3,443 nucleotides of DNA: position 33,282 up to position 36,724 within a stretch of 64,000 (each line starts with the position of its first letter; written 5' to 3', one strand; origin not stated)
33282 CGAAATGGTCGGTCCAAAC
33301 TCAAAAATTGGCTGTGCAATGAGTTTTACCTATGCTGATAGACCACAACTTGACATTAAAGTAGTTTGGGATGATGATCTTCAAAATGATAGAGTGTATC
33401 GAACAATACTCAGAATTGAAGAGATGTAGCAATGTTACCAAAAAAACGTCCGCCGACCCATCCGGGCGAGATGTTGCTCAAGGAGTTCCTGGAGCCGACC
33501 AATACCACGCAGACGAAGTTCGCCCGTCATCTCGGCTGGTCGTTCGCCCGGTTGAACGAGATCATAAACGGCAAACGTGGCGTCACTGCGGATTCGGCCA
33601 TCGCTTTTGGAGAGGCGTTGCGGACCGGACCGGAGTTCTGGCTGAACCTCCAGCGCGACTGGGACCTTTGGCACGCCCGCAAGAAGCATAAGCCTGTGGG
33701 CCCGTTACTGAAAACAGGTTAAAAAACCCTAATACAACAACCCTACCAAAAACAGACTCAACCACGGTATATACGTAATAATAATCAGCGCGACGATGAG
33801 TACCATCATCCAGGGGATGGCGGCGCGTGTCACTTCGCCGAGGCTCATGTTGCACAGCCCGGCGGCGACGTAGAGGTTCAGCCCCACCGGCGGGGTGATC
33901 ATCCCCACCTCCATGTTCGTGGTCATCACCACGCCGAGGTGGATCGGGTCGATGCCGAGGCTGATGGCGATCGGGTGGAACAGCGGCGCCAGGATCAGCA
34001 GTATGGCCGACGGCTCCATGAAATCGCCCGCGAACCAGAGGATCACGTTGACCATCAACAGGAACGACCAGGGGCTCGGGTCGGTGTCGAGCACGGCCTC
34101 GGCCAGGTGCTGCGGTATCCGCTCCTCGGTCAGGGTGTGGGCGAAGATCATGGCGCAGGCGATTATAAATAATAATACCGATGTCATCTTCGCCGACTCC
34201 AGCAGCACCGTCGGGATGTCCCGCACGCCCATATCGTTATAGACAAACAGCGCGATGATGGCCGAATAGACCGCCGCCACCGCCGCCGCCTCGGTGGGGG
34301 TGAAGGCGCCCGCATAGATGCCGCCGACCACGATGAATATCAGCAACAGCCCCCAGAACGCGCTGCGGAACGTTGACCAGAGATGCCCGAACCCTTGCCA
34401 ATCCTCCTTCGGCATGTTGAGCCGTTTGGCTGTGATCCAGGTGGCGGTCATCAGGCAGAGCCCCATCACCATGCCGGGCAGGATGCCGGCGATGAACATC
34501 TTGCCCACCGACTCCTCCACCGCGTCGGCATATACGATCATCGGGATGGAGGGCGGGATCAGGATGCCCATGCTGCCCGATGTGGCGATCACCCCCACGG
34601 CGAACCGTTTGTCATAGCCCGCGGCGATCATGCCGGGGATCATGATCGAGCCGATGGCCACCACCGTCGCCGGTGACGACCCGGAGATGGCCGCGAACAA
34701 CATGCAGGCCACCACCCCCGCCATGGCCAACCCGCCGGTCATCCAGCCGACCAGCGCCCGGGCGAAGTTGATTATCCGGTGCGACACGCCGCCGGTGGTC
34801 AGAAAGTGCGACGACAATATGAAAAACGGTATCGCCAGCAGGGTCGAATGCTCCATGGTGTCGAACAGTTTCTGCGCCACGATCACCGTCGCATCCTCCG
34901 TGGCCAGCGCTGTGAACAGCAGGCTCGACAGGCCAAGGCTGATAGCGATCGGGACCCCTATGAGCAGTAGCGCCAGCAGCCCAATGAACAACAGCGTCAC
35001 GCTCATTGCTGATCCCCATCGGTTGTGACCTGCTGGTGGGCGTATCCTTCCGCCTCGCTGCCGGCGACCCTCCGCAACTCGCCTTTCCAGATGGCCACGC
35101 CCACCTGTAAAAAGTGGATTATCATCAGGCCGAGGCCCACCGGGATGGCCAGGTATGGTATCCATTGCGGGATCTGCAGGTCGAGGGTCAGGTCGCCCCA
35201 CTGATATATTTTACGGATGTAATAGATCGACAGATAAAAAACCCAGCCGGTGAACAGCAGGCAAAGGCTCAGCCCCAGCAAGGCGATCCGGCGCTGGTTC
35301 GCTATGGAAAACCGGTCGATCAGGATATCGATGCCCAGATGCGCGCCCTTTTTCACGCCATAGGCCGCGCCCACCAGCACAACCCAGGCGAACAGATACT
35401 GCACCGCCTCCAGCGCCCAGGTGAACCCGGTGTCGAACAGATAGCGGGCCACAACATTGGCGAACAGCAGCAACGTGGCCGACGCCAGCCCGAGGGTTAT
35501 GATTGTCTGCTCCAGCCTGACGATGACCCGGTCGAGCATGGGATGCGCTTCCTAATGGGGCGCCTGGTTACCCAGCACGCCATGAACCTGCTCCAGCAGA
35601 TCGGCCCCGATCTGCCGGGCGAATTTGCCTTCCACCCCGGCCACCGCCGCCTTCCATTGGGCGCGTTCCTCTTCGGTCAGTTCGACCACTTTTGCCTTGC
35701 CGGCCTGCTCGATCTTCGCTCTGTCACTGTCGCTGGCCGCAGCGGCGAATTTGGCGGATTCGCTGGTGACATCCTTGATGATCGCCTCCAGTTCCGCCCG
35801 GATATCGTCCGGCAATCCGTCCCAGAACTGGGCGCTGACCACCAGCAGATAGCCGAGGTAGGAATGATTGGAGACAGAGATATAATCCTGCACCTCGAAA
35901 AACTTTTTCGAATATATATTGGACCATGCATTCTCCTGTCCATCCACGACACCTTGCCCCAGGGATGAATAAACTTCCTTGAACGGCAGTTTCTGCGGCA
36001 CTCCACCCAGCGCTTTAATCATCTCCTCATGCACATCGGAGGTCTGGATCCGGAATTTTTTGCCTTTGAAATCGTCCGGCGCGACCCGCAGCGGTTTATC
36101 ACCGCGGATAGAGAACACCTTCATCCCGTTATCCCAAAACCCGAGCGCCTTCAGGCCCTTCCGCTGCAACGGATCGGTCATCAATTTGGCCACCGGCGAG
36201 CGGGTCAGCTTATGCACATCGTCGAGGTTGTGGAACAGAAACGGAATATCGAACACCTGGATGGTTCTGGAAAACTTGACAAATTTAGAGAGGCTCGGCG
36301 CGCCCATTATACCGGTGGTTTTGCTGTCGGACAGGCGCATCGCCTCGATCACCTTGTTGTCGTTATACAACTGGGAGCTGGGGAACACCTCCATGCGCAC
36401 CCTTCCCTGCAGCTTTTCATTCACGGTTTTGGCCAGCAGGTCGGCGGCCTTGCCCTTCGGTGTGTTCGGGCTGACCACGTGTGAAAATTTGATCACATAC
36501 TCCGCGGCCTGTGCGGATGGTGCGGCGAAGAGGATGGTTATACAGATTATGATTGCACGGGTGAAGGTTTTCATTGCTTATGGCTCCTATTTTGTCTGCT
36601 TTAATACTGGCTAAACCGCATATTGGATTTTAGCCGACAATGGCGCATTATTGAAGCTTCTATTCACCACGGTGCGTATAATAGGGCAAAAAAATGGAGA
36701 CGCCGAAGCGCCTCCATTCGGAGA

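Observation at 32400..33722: Low-GC three-gene cassette: YHYH secreted protein, 158-aa membrane protein, HigA-like antitoxin lacking a HigB partner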

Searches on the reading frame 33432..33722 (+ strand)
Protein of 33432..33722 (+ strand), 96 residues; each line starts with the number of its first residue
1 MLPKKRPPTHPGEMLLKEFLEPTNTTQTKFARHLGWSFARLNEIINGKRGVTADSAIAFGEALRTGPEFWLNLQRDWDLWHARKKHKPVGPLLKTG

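Call 4: search_protein_families(library=pfam, proteins=[window:33432-33722:+], max_evalue=1)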
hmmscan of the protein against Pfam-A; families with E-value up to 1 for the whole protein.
window:33432-33722:+ (96 aa): 5 families
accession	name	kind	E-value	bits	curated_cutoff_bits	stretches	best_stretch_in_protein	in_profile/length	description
PF01381.28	HTH_3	-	9.5e-07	29.2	23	1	16-69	1-54/55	Helix-turn-helix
PF13560.12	HTH_31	-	0.0013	19.4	27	1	25-68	15-59/64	Helix-turn-helix domain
PF15943.11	YdaS_toxin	-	0.063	13.5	30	1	27-59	11-43/65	Bacterial toxin YdaS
PF12844.13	HTH_19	-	0.12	12.8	30.2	1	16-54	4-42/64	Helix-turn-helix domain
PF13443.12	HTH_26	-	0.22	12.3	22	1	16-67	2-54/63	Cro/C1-type HTH DNA-binding domain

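Call 5: search_protein_families(library=ncbifam, proteins=[window:33432-33722:+], max_evalue=1)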
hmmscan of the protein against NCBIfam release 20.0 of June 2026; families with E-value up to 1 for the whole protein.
window:33432-33722:+ (96 aa): 1 family
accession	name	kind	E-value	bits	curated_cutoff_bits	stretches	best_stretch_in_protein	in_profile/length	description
TIGR02607.1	antidote_HigA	equivalog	2e-27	94.8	47.7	1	5-84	1-80/81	HigA family addiction module antitoxin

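Call 6: search_protein_families(library=padloc, proteins=[window:33432-33722:+], max_evalue=1)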
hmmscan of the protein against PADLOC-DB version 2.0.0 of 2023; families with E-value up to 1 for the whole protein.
window:33432-33722:+ (96 aa): 2 families
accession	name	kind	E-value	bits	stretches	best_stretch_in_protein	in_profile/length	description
PDLC04775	PDC-M69A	-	0.00039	18.9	1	17-61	13-57/113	-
PDLC02926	HTH_VI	-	0.043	12.1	1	22-54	12-44/92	-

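Call 7: search_protein_families(library=phrogs, proteins=[window:33432-33722:+], max_evalue=1)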
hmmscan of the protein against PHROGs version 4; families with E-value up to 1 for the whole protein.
window:33432-33722:+ (96 aa): 15 families
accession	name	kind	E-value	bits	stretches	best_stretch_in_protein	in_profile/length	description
phrog_1381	-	moron, auxiliary metabolic gene and host takeover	6.9e-23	82.3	1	4-87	6-89/264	plasmid antitoxin with HTH domain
phrog_8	-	transcription regulation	9.1e-05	23.1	1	20-74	166-219/346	transcriptional regulator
phrog_2967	-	transcription regulation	0.00086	19.9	1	16-63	15-62/225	transcriptional regulator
phrog_1124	-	transcription regulation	0.0013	19.3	1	16-61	13-57/177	transcriptional regulator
phrog_1468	-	transcription regulation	0.0017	18.9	1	23-50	19-46/67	transcriptional repressor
phrog_4583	-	transcription regulation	0.0022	19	1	16-55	15-54/81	transcriptional repressor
phrog_296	-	integration and excision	0.0056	16.4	1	15-49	231-265/626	DNA transposition protein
phrog_4779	-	transcription regulation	0.0067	17.9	1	16-50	7-41/98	transcriptional regulator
phrog_2439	-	transcription regulation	0.0082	16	1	15-76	11-72/367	transcriptional regulator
phrog_1373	-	transcription regulation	0.023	15.7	1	16-54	68-106/166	transcriptional regulator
phrog_10248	-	unknown function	0.083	14.8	1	15-58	5-48/103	-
phrog_1337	-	DNA, RNA and nucleotide metabolism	0.11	12.7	1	6-53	9-56/316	DNA binding protein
phrog_35196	-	unknown function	0.14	13.4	1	37-84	6-55/58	-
phrog_38278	-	unknown function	0.14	13.2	1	15-45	21-51/180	-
phrog_638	-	transcription regulation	0.39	11.6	1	26-70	19-63/145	transcriptional regulator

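Call 11: find_homologous_proteins(query=window:33432-33722:+, max_evalue=1e-10)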
Query window:33432-33722:+ (96 aa): 5176 proteins with E <= 1e-10 among 5230 candidates; the best 120 are listed.
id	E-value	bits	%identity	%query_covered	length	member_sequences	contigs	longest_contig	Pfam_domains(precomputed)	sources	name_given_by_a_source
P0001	1.4e-60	220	100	100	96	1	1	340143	PF01381.29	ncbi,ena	-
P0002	2.3e-50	187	83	100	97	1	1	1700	PF01381.29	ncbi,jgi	-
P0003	3.1e-48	180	80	100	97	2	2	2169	PF01381.29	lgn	-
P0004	5.0e-48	180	79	100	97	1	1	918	PF01381.29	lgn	-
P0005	5.2e-48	180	81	100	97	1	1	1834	-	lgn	-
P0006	9.8e-48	179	79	96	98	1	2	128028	PF01381.29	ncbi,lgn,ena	-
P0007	1.3e-47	178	78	100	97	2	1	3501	PF01381.29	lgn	-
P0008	1.6e-47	178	78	99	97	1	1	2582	PF01381.29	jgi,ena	-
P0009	3.3e-47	177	76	100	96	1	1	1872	-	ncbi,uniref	ncbi:Antitoxin HigA [hydrothermal vent metagenome]|uniref:Antitoxin HigA n=1 Tax=hydrothermal vent m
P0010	1.3e-46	175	77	100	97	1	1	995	PF01381.29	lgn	-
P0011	1.4e-46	175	81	99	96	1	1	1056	-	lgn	-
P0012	1.7e-46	175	79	100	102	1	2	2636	PF01381.29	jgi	-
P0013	1.9e-46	175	80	96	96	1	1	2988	PF01381.29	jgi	-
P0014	1.9e-46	175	77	97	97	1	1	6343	PF01381.29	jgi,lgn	jgi:addiction module HigA family antidote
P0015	2.1e-46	174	77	100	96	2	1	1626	PF01381.29,PF13560.13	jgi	-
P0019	5.0e-46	173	78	100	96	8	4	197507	PF01381.29,PF13560.13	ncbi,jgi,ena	-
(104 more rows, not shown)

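Call 14: find_encoding_contigs(protein=P0001, flank=6000, max_places=4)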
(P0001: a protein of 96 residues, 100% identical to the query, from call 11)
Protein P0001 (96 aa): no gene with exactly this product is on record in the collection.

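Call 15: find_encoding_contigs(protein=P0006, flank=4000, max_places=3)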
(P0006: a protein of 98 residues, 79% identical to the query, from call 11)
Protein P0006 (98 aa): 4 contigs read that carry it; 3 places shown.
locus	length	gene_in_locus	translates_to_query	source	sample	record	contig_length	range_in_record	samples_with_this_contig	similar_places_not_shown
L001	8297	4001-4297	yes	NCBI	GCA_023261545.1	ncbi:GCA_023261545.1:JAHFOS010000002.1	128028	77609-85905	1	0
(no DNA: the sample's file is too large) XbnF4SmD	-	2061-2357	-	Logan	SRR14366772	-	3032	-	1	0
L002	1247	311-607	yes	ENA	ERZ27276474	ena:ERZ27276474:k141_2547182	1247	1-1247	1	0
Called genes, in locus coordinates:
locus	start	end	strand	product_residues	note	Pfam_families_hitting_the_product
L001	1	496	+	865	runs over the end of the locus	PF19773:DUF6259, PF22352:K319L-like_PKD (weak)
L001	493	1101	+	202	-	-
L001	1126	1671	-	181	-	-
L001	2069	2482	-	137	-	PF20472:PDDEXK_11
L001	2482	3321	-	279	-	PF02086:MethyltransfD12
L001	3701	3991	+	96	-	PF05015:HigB-like_toxin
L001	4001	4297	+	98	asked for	PF01381:HTH_3 (weak)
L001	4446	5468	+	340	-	-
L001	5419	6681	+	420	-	PF03453:MoeA_N, PF00994:MoCF_biosynth, PF03454:MoeA_C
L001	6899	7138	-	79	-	PF02597:ThiS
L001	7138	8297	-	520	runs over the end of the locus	PF03853:YjeF_N, PF01256:Carb_kinase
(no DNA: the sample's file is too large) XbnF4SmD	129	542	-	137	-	PF20472:PDDEXK_11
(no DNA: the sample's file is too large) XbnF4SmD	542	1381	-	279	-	PF02086:MethyltransfD12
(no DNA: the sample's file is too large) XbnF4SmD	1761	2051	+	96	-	PF05015:HigB-like_toxin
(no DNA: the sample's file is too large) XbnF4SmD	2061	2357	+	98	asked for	PF01381:HTH_3 (weak)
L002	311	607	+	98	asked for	PF01381:HTH_3 (weak)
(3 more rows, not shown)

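Call 16: find_encoding_contigs(protein=P0019, flank=4000, max_places=4)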
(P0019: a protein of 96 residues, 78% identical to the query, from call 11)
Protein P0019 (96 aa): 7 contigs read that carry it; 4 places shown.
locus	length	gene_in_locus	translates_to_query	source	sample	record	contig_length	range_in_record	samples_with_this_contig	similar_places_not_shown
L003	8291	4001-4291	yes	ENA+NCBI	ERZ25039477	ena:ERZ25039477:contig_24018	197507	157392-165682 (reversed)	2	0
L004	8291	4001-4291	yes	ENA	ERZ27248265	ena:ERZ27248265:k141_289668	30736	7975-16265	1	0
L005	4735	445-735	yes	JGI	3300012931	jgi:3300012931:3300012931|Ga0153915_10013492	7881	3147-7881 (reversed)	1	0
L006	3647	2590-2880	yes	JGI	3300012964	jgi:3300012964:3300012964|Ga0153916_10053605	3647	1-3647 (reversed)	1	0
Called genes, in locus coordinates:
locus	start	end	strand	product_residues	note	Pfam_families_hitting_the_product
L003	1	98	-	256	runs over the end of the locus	PF03235:GmrSD_N (weak)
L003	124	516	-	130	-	PF03235:GmrSD_N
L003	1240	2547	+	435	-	PF01464:SLT, PF01476:LysM (faint)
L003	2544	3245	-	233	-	PF13424:TPR_12 (faint), PF09976:TPR_21 (faint), PF21033:RMD1-3 (weak), PF12895:ANAPC3 (weak), PF13176:TPR_7 (faint), PF13432:TPR_16 (faint), PF14559:TPR_19 (faint), PF13174:TPR_6 (weak), +5 more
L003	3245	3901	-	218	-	PF02811:PHP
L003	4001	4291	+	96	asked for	PF13560:HTH_31 (weak), PF01381:HTH_3 (weak)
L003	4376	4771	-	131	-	PF01850:PIN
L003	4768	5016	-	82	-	-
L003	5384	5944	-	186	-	PF12950:TaqI_C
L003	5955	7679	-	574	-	PF02384:N6_Mtase, PF01170:UPF0020 (faint), PF20473:MmeI_Mtase, PF07669:Eco57I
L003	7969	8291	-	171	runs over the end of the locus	PF04313:HSDR_N (weak)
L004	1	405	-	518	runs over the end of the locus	PF20154:LNT_N, PF00795:CN_hydrolase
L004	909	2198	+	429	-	PF01464:SLT, PF01476:LysM (weak)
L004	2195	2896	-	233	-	PF25062:ARM_TT21_N (faint), PF13424:TPR_12 (faint), PF09976:TPR_21, PF21033:RMD1-3 (weak), PF00515:TPR_1 (faint), PF12895:ANAPC3 (weak), PF13176:TPR_7 (faint), PF13174:TPR_6 (weak), +6 more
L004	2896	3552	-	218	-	PF02811:PHP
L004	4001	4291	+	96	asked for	PF13560:HTH_31 (weak), PF01381:HTH_3 (weak)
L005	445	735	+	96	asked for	PF13560:HTH_31 (weak), PF01381:HTH_3 (weak)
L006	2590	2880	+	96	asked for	PF13560:HTH_31 (weak), PF01381:HTH_3 (weak)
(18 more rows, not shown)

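Call 67: find_encoding_contigs(protein=P0002, flank=2000, max_places=2)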
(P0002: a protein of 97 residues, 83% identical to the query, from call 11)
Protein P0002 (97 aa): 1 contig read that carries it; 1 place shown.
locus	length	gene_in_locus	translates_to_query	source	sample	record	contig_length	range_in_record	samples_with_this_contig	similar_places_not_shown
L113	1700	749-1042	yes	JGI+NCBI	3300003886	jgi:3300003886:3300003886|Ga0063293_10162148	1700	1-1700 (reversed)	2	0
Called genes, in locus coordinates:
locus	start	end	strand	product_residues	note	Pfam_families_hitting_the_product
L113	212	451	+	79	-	-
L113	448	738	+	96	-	PF05015:HigB-like_toxin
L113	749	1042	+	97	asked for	PF01381:HTH_3 (weak)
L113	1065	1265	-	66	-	PF02597:ThiS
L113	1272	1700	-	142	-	?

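Call 68: find_encoding_contigs(protein=P0003, flank=2500, max_places=3)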
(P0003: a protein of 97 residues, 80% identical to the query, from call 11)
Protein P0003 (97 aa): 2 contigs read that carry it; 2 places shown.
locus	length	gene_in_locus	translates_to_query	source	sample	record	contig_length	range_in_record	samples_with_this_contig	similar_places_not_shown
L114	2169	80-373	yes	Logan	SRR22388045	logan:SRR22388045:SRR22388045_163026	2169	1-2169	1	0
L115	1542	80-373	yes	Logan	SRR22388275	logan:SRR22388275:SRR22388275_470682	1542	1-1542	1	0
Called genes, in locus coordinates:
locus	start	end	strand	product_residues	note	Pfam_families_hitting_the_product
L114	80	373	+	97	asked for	PF01381:HTH_3 (weak)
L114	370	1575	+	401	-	PF01979:Amidohydro_1, PF07969:Amidohydro_3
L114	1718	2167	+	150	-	?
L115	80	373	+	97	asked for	PF01381:HTH_3 (weak)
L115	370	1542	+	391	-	?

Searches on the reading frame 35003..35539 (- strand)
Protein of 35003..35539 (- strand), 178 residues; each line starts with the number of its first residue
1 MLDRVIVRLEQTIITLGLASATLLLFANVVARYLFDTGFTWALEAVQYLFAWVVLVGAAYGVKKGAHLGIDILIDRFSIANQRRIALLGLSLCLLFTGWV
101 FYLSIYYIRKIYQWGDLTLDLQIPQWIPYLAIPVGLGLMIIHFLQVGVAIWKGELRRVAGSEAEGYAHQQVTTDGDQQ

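Call 85: search_protein_families(library=pfam, proteins=[window:35003-35539:-], max_evalue=0.001)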
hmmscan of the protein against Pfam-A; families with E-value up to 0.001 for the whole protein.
window:35003-35539:- (178 aa): 1 family
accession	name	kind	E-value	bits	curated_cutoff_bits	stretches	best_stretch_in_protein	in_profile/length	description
PF04290.18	DctQ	-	1.2e-30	106.6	28.3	1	22-146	2-125/132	Tripartite ATP-independent periplasmic transporters, DctQ component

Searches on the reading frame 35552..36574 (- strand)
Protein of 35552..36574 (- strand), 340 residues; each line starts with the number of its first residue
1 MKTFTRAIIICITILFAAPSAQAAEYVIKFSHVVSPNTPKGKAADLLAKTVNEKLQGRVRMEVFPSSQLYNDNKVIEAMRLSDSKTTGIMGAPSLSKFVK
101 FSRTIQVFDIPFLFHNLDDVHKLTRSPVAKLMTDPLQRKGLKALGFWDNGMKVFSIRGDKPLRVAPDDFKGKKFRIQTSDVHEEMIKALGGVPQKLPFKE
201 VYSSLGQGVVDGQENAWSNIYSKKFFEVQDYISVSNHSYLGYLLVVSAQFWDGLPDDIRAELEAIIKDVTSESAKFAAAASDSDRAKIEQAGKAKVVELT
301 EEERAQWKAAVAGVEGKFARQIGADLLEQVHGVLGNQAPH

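Call 85: search_protein_families(library=pfam, proteins=[window:35552-36574:-], max_evalue=0.001)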
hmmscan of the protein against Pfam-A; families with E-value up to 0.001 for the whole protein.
window:35552-36574:- (340 aa): 1 family
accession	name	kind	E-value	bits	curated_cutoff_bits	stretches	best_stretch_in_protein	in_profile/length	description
PF03480.18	DctP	-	8.3e-90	301.4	23.4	1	30-317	1-281/286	Bacterial extracellular solute-binding protein, family 7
